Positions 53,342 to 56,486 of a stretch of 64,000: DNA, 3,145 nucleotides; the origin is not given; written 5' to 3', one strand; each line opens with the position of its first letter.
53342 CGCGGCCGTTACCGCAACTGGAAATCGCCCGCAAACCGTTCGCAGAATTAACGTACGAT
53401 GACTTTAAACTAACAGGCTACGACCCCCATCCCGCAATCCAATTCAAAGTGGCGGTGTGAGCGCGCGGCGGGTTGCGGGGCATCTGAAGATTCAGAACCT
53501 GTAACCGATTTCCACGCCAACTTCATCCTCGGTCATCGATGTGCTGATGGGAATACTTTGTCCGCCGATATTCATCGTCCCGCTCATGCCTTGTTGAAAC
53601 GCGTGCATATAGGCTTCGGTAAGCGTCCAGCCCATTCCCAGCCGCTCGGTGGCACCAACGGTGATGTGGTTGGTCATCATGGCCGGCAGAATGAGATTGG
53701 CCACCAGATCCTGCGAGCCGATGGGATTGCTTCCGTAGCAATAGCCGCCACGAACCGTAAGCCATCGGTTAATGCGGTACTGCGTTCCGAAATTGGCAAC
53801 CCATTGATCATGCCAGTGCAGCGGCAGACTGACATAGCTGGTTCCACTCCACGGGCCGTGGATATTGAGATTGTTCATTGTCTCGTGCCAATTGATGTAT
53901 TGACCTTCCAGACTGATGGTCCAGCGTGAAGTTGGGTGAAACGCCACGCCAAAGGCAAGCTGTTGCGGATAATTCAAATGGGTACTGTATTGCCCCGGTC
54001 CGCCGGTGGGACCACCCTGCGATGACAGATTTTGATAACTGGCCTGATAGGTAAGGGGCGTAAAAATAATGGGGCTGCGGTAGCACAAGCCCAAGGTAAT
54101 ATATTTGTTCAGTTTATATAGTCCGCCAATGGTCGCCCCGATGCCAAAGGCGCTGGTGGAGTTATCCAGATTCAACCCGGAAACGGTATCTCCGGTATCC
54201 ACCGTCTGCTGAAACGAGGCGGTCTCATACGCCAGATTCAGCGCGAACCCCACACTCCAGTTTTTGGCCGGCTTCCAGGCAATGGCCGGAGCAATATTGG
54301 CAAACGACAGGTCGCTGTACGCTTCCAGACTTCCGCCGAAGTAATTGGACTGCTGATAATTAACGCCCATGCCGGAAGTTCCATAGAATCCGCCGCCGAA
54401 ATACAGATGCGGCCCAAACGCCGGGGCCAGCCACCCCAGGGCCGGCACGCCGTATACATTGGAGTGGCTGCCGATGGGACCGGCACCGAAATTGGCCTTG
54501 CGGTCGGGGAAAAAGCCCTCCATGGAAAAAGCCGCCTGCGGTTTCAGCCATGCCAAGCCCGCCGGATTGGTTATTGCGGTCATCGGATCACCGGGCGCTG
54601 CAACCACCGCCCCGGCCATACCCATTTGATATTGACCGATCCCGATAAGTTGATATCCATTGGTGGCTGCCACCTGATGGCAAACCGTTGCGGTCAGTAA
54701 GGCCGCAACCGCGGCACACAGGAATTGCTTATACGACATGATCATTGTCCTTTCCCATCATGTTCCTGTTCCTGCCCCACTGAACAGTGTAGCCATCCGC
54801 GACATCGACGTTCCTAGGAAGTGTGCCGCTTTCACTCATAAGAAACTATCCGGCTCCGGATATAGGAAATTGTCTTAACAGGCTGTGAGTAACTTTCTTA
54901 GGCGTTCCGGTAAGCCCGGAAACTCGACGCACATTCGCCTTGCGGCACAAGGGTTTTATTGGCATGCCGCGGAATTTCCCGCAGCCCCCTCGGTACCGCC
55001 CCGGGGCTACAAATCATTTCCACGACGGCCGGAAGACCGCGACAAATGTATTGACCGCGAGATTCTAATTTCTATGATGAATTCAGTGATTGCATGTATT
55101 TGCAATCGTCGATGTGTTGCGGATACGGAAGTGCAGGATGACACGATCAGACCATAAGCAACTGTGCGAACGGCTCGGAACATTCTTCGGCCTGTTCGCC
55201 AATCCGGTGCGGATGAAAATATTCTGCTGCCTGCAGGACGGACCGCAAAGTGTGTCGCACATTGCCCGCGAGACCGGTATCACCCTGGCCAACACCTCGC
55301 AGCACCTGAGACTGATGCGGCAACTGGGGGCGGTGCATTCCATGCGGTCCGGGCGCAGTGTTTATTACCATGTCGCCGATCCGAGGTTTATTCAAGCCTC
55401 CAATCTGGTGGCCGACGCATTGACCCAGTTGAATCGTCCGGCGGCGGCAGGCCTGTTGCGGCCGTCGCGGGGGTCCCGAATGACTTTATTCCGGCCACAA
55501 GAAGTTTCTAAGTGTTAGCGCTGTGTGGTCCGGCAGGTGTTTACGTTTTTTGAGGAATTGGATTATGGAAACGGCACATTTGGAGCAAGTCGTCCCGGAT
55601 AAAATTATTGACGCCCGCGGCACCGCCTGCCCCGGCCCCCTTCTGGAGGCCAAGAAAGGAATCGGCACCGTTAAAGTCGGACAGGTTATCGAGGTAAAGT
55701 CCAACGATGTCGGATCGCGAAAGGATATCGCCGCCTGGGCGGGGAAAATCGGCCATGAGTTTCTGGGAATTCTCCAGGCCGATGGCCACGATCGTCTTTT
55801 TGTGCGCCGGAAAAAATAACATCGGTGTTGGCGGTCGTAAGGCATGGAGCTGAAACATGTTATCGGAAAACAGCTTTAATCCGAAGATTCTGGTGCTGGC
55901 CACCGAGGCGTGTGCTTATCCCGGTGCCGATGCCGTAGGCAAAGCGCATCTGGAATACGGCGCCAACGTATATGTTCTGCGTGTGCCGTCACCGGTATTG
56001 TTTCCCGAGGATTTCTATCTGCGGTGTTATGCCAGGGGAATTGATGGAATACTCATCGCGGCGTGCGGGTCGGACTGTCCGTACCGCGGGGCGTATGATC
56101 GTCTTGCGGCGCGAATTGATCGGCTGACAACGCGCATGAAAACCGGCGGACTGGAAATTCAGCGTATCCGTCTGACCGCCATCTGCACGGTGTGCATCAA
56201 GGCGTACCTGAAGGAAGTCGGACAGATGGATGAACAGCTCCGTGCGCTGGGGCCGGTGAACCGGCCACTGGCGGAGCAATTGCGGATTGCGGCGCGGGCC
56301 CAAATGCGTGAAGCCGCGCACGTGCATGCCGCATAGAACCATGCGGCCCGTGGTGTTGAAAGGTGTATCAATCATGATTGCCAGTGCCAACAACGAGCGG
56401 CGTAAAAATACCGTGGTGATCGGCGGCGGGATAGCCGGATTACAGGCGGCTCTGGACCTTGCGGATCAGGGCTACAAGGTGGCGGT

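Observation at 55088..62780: Orphan Qmo-like electron-transfer operon wired to sulfur-carrier proteins (ArsR-TusA-MvhD-HdrA-HdrA-x-QmoC-DsrE-DHOD) without aprBA, sat or dsr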

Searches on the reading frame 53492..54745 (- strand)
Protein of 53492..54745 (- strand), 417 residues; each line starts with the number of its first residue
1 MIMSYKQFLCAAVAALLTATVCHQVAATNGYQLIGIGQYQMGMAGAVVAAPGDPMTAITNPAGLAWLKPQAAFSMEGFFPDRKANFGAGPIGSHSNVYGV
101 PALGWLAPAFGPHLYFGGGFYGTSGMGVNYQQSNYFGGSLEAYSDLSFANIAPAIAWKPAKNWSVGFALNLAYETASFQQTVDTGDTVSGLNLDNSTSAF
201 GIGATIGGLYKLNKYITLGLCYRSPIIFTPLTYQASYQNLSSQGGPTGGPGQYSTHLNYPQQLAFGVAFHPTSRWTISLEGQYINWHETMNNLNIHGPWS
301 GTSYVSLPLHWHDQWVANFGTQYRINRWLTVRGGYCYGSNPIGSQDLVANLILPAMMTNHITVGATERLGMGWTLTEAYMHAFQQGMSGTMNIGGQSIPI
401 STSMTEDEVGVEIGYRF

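Call 53: search_protein_families(library=pfam, proteins=[window:53492-54745:-], max_evalue=0.000001)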
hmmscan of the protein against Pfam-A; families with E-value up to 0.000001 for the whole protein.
window:53492-54745:- (417 aa): 1 family
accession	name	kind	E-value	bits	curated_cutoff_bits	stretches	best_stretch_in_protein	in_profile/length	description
PF03349.22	Toluene_X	-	6.8e-27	94.4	29.7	1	25-369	7-369/421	Outer membrane protein transport protein (OMPP1/FadL/TodX)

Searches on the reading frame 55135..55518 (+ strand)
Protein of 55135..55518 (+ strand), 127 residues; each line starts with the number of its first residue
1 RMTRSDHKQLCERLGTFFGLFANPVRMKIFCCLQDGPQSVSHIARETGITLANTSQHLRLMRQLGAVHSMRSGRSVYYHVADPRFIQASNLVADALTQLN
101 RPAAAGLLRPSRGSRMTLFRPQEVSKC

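Call 3: search_protein_families(library=pfam, proteins=[window:55135-55518:+], max_evalue=0.01)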
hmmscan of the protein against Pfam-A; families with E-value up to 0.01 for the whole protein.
window:55135-55518:+ (127 aa): 7 families
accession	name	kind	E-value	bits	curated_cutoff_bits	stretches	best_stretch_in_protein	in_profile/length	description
PF12840.13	HTH_20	-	1.7e-10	41.1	27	1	21-68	1-49/51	Helix-turn-helix domain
PF01022.26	HTH_5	-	2e-09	37.6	22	1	23-68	1-46/47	Bacterial regulatory protein, arsR family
PF24034.1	DUF7343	-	0.00013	22.2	27.6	1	36-75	17-56/62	Domain of unknown function (DUF7343)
PF09339.16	HTH_IclR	-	0.00077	19.6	22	1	32-67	11-48/52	IclR helix-turn-helix domain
PF12802.13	MarR_2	-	0.00088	19.8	27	1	36-67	17-50/61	MarR family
PF13412.12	HTH_24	-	0.004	17.1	21.9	0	26-65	5-45/48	Winged helix-turn-helix DNA-binding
PF24033.1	DUF7342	-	0.0083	16.5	31.6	0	35-81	15-61/150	Family of unknown function (DUF7342)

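Call 4: search_protein_families(library=ncbifam, proteins=[window:55135-55518:+], max_evalue=0.01)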
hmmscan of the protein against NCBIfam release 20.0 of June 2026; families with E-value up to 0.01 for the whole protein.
window:55135-55518:+ (127 aa): 9 families
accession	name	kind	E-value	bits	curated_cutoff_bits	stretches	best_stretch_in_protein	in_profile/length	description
NF033788.1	HTH_metalloreg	subfamily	7.8e-19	67.3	55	1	16-87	3-75/77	metalloregulator ArsR/SmtB family transcription factor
NF047906.1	CdPbTransRegCmtR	equivalog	1.7e-12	47.1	150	1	4-92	4-89/104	Cd(II)/Pb(II)-sensing metalloregulatory transcriptional regulator CmtR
NF033789.1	repress_SdpR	subfamily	2.7e-09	36.8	100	1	20-80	4-64/79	autorepressor SdpR family transcription factor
NF045707.1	Dbac_1936_reg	equivalog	1e-08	35.1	115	1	23-88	16-81/99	ArsR/SmtB-type metalloregulator TsoR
NF040642.1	sulf_sens_BigR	equivalog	1.2e-08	34.8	155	1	19-84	15-80/95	sulfite-sensing transcriptional repressor BigR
NF041413.1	ArsR_Rv2640c_fam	equivalog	3.3e-07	30.7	155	1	21-92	39-112/118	Rv2640c family ArsR-like transcriptional regulator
TIGR01884.1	cas_HTH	subfamily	0.00067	19.1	60.2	1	26-78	144-196/202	CRISPR-associated CARF protein Csa3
NF053755.1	MsvR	equivalog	0.00089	19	220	1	22-70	11-59/236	transcriptional factor MsvR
TIGR02944.1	suf_reg_Xantho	equivalog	0.0046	17.3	110.65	1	31-92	19-80/130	SUF system Fe-S cluster assembly regulator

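Call 74: search_solved_structures(query=window:55135-55518:+, max_evalue=0.001, show_alignments=0)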
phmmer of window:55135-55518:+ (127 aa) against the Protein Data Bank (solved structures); distinct sequences matched with E-value up to 0.001: 24.
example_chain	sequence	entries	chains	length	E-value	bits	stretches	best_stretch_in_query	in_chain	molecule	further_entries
3pqj_A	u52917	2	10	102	1e-08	38.7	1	2-91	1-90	Biofilm growth-associated repressor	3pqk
1r22_A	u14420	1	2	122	4.6e-08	36.5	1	9-88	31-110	Transcriptional repressor smtB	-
13ct_A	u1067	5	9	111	8.9e-08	35.6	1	19-89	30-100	Transcriptional regulator, ArsR family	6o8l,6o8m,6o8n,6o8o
6o8k_A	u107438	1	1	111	8.9e-08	35.6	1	19-89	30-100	Transcriptional regulator, ArsR family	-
2lkp_A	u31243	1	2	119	1.1e-07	35.3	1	13-87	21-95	HTH-type transcriptional regulator NmtR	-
2jsc_A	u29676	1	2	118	2.6e-07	34.1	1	19-94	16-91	Transcriptional regulator Rv1994c/MT2050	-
1r1t_A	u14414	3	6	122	2.7e-07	34.1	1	9-88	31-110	Transcriptional repressor smtB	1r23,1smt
8qkf_A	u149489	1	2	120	3e-07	33.9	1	9-97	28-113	ArsR family transcriptional regulator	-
3cuo_A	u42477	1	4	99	4e-07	33.5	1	12-82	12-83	Uncharacterized HTH-type transcriptional regulator ygaV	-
6jmi_A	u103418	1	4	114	4.6e-07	33.3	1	14-92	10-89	Uncharacterized HTH-type transcriptional regulator Rv0081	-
6cdb_A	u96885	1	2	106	2e-06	31.3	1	11-107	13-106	ArsR family transcriptional regulator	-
6cda_A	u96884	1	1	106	3.8e-06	30.4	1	11-107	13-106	ArsR family transcriptional regulator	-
1r1u_A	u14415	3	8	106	5.2e-06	29.9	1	11-107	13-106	repressor protein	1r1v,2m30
2kjb_A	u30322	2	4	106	5.2e-06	29.9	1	11-107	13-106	CzrA protein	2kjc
2kko_A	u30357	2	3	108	5.6e-06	29.8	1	10-85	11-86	POSSIBLE TRANSCRIPTIONAL REGULATORY PROTEIN (POSSIBLY ARSR-FAMILY) | Possible transcriptional regulatory arsR-family protein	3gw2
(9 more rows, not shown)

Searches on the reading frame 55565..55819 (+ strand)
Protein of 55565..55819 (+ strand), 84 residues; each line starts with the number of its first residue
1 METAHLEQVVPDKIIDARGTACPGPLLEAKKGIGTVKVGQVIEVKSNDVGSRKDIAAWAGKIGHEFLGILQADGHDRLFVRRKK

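Call 3: search_protein_families(library=pfam, proteins=[window:55565-55819:+], max_evalue=0.01)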
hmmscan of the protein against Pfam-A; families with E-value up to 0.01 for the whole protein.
window:55565-55819:+ (84 aa): 1 family
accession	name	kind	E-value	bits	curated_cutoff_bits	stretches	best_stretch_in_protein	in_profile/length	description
PF01206.22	TusA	-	2.7e-18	66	28.6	1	13-82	1-70/70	Sulfurtransferase TusA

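Call 4: search_protein_families(library=ncbifam, proteins=[window:55565-55819:+], max_evalue=0.01)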
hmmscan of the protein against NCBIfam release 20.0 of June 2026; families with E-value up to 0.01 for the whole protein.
window:55565-55819:+ (84 aa): 4 families
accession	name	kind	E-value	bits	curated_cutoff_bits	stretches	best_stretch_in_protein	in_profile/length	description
NF001423.0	PRK00299.1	equivalog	2.8e-08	33.5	78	1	10-83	7-80/82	sulfurtransferase TusA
NF008242.0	PRK11018.1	equivalog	1.1e-05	24.9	79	1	7-81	3-77/78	sulfurtransferase-like selenium metabolism protein YedF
TIGR03527.1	selenium_YedF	equivalog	1.2e-05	25.2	110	1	15-66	1-52/194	sulfurtransferase-like selenium metabolism protein YedF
NF041048.1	TusA_like_YeeD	exception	0.002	17.8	147.5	1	15-66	4-55/72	thiosulfate utilization sulfurtransferase TsuB/YeeD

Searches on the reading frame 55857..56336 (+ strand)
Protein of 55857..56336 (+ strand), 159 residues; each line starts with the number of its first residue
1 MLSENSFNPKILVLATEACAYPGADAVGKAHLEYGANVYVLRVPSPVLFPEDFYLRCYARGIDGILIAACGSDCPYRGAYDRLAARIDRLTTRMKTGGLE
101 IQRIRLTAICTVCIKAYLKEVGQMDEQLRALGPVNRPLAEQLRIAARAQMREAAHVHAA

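Call 3: search_protein_families(library=pfam, proteins=[window:55857-56336:+], max_evalue=0.01)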
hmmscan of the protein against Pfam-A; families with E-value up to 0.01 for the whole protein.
window:55857-56336:+ (159 aa): 1 family
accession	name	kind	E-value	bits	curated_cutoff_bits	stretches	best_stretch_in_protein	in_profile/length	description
PF02662.21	FlpD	-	1.3e-18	67.6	22.3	1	11-132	1-123/123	Methyl-viologen-reducing hydrogenase, delta subunit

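Call 4: search_protein_families(library=ncbifam, proteins=[window:55857-56336:+], max_evalue=0.01)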
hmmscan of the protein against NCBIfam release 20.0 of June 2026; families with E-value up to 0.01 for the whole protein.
window:55857-56336:+ (159 aa): 4 families
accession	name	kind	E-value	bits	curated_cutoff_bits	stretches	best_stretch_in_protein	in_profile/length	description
NF040770.1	hetero_SS_HdrA2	exception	3.4e-18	65.2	1100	1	4-135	643-775/777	CoB-CoM heterodisulfide reductase HdrA2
NF045873.1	F420_non_VhuD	exception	2.1e-11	44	215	1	9-134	2-128/132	F420-non-reducing hydrogenase iron-sulfur subunit VhuD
NF041891.1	hdrA_Methbact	equivalog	2.8e-07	29.1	1300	1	10-129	644-759/762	ferredoxin:CoB-CoM heterodisulfide reductase subunit HdrA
NF041778.1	hetero_SS_HdrA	equivalog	0.00063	17.7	1400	1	10-69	655-714/771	ferredoxin:CoB-CoM heterodisulfide reductase subunit HdrA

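Call 67: search_solved_structures(query=window:55857-56336:+, max_evalue=0.001, show_alignments=1)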
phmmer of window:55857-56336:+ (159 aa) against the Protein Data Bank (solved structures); distinct sequences matched with E-value up to 0.001: 6.
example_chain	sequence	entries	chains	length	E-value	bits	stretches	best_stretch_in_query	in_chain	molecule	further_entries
9sw2_D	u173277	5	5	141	1.7e-12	51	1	10-142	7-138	F420-non-reducing hydrogenase iron-sulfur subunit D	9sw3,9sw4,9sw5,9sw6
7bkb_F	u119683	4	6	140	1.2e-11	48.3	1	6-111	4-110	F420-non-reducing hydrogenase subunit D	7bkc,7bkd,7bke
8rvu_F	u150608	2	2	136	2e-11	47.6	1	6-136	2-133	Methyl viologen-reducing hydrogenase, subunit D-related protein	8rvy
8rvv_F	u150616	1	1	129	5.7e-10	42.8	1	7-133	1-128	Methyl viologen-reducing hydrogenase, subunit D-related protein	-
5odc_D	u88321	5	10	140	7.3e-09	39.2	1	6-134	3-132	Methyl-viologen reducing hydrogenase subunit D | Methyl-viologen reducing hydrogenase, subunit D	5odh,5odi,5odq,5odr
9sfi_K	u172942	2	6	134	4.6e-06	30.1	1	9-133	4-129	F420-non-reducing hydrogenase subunit delta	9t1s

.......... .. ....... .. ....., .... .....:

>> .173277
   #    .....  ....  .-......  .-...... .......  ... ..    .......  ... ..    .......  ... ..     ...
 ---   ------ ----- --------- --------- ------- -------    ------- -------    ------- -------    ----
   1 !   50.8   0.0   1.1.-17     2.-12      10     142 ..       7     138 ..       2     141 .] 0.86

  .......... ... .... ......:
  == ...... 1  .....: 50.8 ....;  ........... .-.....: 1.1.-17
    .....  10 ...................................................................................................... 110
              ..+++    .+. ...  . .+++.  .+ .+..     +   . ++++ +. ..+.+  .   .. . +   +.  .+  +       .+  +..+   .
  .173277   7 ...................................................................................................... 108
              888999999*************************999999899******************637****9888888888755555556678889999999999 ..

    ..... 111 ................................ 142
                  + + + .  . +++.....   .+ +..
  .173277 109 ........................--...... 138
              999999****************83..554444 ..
